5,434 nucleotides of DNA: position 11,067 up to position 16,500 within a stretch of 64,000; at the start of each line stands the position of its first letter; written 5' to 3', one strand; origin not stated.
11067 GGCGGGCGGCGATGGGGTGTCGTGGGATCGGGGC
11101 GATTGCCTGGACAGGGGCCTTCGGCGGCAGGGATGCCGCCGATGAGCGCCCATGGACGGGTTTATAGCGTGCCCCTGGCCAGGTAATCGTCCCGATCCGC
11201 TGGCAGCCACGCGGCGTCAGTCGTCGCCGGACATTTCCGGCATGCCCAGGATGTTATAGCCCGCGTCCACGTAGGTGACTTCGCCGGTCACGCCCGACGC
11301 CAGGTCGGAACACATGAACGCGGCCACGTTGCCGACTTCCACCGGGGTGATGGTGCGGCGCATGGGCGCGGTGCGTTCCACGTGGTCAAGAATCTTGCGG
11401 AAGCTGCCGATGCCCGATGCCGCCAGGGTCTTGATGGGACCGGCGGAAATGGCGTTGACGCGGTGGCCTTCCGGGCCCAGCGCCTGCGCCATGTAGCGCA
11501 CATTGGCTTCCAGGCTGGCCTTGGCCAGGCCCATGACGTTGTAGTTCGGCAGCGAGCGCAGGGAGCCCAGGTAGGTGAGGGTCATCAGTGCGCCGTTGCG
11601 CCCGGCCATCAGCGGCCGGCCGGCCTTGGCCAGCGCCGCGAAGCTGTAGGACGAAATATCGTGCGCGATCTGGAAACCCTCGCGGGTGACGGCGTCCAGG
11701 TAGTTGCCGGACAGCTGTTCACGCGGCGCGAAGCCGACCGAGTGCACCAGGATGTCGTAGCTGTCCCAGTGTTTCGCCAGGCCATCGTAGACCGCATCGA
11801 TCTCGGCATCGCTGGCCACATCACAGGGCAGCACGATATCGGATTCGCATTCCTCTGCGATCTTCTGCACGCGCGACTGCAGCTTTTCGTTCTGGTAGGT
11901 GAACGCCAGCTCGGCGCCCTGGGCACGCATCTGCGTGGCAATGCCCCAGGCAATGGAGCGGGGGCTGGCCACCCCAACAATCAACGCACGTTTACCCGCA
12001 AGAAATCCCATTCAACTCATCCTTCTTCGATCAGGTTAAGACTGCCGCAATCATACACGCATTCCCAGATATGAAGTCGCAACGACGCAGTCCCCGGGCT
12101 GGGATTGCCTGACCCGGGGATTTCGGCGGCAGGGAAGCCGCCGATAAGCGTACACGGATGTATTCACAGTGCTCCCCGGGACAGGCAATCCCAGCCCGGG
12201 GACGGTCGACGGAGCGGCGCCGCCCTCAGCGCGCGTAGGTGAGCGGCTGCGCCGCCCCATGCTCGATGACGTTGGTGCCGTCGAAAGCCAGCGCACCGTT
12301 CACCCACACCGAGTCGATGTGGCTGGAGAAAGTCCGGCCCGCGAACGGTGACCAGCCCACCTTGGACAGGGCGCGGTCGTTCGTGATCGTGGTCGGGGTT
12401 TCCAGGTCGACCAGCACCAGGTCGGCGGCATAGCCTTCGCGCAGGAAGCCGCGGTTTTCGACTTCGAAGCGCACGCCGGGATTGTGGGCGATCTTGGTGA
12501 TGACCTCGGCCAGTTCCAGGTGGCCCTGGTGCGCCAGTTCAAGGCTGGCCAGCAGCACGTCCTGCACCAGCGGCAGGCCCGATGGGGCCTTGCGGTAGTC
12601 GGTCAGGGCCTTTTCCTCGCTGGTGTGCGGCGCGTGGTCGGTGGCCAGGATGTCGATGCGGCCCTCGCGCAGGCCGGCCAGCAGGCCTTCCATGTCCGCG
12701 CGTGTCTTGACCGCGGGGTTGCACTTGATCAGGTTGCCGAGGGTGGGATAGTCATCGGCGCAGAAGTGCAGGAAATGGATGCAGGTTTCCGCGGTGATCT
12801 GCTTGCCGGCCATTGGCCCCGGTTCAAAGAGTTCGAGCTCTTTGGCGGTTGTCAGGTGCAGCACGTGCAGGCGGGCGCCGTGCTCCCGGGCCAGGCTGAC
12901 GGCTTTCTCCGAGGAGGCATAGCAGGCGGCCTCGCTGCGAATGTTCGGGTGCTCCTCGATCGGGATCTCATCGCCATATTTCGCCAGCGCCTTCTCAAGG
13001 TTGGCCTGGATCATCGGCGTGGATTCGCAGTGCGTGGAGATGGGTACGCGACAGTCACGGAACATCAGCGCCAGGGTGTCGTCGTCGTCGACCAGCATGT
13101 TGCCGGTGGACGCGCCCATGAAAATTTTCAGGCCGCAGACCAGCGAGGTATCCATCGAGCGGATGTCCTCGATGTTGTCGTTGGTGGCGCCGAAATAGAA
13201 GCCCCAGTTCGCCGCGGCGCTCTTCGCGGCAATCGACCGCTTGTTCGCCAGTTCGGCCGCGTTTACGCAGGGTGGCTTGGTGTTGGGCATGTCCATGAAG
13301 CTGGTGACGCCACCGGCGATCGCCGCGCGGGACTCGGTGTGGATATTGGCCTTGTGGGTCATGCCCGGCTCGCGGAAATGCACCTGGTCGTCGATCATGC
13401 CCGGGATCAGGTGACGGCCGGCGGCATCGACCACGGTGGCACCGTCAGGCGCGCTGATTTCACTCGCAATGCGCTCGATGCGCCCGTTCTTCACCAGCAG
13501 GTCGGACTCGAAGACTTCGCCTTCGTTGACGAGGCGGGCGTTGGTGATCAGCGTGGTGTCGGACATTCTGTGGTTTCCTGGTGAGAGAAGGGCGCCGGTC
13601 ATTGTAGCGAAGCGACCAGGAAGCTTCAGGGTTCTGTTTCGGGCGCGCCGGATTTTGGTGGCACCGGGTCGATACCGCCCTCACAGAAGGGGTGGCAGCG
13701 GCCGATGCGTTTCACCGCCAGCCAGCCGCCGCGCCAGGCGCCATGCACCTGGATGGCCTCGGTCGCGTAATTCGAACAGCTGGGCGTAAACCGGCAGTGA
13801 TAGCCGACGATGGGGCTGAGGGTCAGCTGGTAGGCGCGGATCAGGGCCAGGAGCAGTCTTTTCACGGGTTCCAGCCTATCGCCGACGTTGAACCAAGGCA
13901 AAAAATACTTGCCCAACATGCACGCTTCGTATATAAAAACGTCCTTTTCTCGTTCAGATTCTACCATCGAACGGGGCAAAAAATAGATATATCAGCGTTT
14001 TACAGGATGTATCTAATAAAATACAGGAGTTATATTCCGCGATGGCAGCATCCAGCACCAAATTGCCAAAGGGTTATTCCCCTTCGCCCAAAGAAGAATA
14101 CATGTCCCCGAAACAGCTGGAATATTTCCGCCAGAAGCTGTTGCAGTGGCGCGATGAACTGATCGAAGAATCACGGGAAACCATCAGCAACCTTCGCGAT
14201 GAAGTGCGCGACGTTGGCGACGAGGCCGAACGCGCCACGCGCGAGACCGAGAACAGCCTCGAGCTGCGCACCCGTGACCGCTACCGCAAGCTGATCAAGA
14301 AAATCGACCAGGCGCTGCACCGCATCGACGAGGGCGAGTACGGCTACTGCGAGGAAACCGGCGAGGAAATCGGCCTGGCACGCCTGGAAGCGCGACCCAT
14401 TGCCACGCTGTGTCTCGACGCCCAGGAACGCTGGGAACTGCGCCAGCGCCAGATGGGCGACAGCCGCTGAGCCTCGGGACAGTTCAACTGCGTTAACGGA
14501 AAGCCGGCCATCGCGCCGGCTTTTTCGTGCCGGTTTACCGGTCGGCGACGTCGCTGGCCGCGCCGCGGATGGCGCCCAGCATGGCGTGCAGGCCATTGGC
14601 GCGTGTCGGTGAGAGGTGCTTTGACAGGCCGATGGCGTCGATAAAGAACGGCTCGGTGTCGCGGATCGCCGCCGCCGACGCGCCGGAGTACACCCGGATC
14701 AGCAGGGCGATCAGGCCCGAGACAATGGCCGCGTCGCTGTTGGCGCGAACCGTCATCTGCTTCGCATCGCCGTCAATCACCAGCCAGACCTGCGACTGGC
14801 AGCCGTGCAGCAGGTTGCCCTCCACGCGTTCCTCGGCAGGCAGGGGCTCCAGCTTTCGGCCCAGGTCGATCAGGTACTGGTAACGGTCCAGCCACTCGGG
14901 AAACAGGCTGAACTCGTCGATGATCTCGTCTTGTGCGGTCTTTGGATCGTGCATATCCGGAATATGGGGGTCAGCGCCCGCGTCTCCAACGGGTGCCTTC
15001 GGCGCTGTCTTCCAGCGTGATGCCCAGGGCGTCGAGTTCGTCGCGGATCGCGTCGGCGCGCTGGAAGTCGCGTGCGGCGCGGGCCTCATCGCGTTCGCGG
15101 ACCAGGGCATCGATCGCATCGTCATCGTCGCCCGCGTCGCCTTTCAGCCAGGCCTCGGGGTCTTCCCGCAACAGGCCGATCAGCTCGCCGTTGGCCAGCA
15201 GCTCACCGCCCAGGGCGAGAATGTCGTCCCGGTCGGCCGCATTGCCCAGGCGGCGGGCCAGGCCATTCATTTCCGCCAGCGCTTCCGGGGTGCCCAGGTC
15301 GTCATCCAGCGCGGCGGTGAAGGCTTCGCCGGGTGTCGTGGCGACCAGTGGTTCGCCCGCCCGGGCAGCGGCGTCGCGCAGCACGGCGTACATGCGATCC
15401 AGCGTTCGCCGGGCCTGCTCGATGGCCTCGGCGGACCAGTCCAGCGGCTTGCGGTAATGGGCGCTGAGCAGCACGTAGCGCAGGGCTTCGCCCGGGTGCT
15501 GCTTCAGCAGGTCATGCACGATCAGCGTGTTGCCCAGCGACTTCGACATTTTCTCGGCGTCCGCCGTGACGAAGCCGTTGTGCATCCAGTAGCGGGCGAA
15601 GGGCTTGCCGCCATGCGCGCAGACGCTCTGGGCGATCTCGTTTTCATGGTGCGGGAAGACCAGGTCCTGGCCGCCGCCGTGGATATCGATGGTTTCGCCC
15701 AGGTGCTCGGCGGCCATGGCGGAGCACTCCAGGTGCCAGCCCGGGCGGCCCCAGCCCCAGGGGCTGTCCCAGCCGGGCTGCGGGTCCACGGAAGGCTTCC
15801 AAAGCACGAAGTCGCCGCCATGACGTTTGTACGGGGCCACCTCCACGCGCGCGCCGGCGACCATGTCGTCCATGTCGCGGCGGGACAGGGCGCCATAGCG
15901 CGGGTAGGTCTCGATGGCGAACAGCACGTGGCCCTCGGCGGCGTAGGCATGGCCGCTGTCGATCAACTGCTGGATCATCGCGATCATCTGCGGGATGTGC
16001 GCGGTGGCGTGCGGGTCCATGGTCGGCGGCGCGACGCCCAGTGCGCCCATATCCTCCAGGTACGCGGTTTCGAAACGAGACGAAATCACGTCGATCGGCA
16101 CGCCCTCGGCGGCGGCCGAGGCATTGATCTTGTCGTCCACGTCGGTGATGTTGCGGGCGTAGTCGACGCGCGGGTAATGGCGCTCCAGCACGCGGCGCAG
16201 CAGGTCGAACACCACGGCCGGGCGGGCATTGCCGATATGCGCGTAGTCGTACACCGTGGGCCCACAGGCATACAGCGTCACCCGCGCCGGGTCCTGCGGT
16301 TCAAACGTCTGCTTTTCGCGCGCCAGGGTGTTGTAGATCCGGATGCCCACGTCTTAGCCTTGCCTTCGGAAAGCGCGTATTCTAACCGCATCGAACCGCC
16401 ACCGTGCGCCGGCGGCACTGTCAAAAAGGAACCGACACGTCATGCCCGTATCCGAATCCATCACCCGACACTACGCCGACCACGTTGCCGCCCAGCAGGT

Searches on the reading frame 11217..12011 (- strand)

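Call 37: search_protein_families(library=pfam, proteins=[window:11217-12011:-], max_evalue=0.00001)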
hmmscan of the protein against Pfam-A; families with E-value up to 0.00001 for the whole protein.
window:11217-12011:- (264 aa): 2 families
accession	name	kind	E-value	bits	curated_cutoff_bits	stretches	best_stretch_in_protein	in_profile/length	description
PF13561.12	adh_short_C2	-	1.8e-86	290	27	1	13-253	1-236/236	Enoyl-(Acyl carrier protein) reductase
PF00106.31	adh_short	-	4.1e-16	59.5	26.6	1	8-198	2-187/195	short chain dehydrogenase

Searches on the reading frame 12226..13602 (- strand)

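Call 37: search_protein_families(library=pfam, proteins=[window:12226-13602:-], max_evalue=0.00001)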
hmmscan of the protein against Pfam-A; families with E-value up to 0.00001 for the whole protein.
window:12226-13602:- (458 aa): 1 family
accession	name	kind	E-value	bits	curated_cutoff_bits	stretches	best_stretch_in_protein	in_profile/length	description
PF01979.26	Amidohydro_1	-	1.6e-15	57.7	25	1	65-437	2-343/345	Amidohydrolase family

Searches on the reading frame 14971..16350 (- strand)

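Call 37: search_protein_families(library=pfam, proteins=[window:14971-16350:-], max_evalue=0.00001)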
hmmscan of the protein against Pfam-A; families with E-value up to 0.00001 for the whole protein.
window:14971-16350:- (459 aa): 5 families
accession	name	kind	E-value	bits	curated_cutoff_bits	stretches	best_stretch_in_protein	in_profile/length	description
PF01406.26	tRNA-synt_1e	-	8.7e-122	406.7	27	1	16-314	2-300/301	tRNA synthetases class I (C) catalytic domain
PF00133.28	tRNA-synt_1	-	2.9e-08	33.3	22.7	1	222-305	330-413/414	tRNA synthetases class I (I, L, M and V)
PF23493.1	CysS_C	-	3.8e-07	30.6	23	1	410-456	5-51/51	Cysteinyl-tRNA ligase anticodon binding domain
PF09190.17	DALR_2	-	1.8e-06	28.9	22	1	343-394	1-56/57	DALR domain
PF09334.17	tRNA-synt_1g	-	2.1e-06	27.2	20.1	0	253-298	313-358/391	tRNA synthetases class I (M)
